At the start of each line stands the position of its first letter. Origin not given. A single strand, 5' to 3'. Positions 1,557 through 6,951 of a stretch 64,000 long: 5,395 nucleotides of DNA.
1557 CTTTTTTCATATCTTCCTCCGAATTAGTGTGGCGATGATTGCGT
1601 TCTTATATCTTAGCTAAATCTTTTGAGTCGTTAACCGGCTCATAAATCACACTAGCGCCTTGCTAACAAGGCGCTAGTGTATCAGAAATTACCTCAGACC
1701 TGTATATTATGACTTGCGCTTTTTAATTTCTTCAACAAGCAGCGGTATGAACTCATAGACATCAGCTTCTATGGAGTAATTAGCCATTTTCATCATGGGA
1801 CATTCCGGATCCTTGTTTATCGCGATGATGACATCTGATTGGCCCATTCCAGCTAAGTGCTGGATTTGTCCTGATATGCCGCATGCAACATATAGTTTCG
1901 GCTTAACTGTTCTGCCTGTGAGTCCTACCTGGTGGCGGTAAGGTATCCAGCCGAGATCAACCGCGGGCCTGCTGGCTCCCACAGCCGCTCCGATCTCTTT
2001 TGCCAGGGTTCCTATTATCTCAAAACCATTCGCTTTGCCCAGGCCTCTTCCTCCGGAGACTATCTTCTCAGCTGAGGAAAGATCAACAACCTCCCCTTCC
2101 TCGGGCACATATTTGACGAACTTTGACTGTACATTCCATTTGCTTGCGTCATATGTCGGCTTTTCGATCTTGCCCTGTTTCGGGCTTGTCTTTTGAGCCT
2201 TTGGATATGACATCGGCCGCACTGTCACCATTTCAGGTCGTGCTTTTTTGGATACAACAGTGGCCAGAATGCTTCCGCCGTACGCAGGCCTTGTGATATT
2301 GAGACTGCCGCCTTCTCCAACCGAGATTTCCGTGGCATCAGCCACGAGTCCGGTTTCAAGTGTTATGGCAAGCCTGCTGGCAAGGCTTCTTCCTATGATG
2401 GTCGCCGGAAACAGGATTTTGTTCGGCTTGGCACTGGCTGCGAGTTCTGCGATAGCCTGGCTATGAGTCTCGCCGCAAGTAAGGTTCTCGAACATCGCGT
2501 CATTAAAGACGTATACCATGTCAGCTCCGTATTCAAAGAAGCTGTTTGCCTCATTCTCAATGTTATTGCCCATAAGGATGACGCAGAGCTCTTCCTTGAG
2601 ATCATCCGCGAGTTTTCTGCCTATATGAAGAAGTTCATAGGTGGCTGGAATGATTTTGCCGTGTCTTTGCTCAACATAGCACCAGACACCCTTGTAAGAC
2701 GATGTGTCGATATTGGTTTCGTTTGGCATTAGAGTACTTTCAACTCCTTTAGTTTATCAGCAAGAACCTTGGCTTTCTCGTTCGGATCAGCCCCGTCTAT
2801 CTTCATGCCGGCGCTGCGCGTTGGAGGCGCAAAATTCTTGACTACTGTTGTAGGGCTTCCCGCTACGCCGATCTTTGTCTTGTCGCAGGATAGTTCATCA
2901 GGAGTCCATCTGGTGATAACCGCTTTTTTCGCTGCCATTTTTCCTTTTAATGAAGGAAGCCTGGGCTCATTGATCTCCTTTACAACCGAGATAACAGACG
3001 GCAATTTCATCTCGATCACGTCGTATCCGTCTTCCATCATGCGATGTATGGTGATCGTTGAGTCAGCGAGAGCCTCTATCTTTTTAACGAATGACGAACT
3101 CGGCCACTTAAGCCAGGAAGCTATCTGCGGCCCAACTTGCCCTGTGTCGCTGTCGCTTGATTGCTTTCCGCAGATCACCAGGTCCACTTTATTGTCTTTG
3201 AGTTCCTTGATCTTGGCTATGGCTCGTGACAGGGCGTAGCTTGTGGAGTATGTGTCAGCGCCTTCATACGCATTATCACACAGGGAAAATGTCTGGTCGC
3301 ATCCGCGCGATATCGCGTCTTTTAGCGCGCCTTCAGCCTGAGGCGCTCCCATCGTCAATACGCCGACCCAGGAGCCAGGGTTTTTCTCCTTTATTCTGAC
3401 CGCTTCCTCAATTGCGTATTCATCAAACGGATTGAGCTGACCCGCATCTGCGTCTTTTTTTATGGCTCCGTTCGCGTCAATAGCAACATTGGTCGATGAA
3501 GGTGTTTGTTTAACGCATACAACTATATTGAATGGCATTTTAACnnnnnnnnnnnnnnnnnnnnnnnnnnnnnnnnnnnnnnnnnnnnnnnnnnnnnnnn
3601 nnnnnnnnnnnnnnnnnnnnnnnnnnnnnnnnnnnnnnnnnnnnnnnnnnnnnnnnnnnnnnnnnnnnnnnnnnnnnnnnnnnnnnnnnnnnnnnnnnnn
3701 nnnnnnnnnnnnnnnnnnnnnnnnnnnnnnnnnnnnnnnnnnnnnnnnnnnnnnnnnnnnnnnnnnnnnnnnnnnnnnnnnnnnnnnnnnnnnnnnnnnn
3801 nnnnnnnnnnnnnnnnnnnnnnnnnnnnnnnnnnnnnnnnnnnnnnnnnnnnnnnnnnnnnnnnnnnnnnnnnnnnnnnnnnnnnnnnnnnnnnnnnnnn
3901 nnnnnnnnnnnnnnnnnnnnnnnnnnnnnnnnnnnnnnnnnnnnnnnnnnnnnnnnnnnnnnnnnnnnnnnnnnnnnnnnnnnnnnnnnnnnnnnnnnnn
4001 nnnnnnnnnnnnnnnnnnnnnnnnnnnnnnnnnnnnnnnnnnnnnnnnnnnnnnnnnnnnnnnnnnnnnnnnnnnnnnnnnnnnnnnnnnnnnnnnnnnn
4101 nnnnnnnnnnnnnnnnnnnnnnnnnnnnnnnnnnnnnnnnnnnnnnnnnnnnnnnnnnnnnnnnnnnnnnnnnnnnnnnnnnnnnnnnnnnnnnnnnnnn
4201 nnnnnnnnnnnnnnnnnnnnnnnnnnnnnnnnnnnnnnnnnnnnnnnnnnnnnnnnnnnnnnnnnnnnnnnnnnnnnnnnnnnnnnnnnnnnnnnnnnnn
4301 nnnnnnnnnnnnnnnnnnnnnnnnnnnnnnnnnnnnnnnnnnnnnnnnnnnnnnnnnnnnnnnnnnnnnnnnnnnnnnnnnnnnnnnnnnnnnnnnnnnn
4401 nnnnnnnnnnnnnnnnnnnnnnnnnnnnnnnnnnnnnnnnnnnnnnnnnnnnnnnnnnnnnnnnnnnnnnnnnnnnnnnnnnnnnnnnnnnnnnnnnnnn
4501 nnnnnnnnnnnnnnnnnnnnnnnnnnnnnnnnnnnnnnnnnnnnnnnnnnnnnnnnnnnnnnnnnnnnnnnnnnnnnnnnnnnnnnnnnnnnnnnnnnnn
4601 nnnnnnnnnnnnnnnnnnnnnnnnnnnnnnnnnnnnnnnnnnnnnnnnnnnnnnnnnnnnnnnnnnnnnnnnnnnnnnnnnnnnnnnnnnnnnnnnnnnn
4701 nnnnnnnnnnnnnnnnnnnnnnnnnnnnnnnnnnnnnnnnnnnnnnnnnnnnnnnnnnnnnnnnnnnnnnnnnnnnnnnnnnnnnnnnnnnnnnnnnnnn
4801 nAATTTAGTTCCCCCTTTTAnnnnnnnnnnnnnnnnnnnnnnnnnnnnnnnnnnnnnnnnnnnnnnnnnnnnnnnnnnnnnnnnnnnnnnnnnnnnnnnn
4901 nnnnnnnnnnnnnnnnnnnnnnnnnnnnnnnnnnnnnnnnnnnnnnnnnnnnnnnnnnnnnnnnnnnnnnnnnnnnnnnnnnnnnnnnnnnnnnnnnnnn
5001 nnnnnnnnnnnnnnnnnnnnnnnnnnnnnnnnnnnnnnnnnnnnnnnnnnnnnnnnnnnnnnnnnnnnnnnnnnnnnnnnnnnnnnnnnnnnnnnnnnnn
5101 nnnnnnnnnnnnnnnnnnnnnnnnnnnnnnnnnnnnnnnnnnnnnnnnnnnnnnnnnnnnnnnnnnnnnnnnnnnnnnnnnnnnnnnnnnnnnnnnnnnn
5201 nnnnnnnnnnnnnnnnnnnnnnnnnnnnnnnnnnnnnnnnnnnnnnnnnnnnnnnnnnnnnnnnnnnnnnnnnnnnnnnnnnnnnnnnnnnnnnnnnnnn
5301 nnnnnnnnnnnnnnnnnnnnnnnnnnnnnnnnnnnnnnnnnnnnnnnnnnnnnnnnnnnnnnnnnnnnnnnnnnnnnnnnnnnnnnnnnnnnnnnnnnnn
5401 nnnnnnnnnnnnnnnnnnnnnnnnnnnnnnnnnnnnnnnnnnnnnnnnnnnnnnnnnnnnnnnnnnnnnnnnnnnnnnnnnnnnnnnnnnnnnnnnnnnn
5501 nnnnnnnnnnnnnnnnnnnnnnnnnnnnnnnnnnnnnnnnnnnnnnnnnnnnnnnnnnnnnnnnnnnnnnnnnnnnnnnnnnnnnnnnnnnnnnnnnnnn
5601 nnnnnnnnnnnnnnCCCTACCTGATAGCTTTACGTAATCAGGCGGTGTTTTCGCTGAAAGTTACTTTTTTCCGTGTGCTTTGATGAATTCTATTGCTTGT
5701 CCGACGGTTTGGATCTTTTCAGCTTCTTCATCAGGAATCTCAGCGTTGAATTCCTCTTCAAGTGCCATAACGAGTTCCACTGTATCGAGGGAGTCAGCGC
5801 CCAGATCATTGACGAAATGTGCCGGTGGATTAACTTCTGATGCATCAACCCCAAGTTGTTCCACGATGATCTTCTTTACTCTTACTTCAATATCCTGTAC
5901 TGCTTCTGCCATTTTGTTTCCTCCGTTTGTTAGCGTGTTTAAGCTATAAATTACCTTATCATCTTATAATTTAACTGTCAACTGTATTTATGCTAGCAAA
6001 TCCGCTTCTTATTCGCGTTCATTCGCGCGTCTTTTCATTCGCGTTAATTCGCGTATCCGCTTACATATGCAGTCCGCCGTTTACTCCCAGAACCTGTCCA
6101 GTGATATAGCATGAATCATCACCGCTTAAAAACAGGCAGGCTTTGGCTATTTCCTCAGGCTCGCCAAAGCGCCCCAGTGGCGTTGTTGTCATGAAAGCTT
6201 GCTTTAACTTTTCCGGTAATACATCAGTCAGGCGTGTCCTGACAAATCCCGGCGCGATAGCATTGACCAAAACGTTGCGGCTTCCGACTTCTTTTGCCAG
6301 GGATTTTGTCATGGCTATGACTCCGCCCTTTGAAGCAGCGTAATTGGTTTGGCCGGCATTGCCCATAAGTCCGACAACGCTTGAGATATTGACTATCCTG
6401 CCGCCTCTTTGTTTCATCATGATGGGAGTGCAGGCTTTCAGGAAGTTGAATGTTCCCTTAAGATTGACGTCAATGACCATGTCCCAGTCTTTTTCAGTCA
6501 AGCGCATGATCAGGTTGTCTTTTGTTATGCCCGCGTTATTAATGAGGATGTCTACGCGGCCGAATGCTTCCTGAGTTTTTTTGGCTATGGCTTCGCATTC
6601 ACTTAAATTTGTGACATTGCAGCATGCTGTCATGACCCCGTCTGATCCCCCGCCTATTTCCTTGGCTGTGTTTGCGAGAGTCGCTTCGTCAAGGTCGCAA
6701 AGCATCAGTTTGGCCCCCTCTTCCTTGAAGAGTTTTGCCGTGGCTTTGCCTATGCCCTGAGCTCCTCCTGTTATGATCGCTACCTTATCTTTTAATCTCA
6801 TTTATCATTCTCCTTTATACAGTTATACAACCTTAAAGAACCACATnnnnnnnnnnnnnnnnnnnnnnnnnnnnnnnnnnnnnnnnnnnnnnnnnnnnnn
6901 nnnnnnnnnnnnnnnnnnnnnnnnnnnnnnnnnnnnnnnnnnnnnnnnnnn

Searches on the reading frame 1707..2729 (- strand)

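Call 77: search_protein_families(library=pfam, proteins=[window:1707-2729:-], max_evalue=0.00001)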
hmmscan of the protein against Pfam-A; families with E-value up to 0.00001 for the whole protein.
window:1707-2729:- (340 aa): 2 families
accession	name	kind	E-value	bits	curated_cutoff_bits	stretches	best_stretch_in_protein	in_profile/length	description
PF01012.27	ETF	-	7.1e-38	130.7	26.7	1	15-193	1-178/181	Electron transfer flavoprotein domain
PF00766.25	ETF_alpha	-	4.6e-35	119.9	27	1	216-295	1-80/81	Electron transfer flavoprotein FAD-binding domain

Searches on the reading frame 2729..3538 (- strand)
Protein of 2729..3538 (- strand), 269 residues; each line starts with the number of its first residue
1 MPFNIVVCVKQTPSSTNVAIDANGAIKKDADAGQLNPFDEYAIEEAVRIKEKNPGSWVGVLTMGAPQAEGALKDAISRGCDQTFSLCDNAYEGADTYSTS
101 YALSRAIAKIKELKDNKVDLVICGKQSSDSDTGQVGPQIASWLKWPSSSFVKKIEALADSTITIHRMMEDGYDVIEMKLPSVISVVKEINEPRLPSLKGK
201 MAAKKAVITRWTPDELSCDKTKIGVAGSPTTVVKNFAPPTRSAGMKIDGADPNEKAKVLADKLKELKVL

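Call 77: search_protein_families(library=pfam, proteins=[window:2729-3538:-], max_evalue=0.00001)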
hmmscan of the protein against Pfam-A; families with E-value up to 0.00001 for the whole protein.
window:2729-3538:- (269 aa): 1 family
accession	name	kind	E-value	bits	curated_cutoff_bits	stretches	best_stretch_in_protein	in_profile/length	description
PF01012.27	ETF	-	2.2e-38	132.3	26.7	1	29-215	7-180/181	Electron transfer flavoprotein domain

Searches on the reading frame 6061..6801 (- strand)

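Call 77: search_protein_families(library=pfam, proteins=[window:6061-6801:-], max_evalue=0.00001)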
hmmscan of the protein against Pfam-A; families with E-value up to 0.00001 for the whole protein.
window:6061-6801:- (246 aa): 3 families
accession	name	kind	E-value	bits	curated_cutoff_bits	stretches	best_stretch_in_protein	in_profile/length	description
PF13561.12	adh_short_C2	-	4.2e-69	233.2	27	1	14-245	3-236/236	Enoyl-(Acyl carrier protein) reductase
PF00106.31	adh_short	-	9.2e-64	215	26.6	1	6-197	1-192/195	short chain dehydrogenase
PF08659.16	KR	-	2.3e-18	67.2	22.6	1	9-158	4-153/180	KR domain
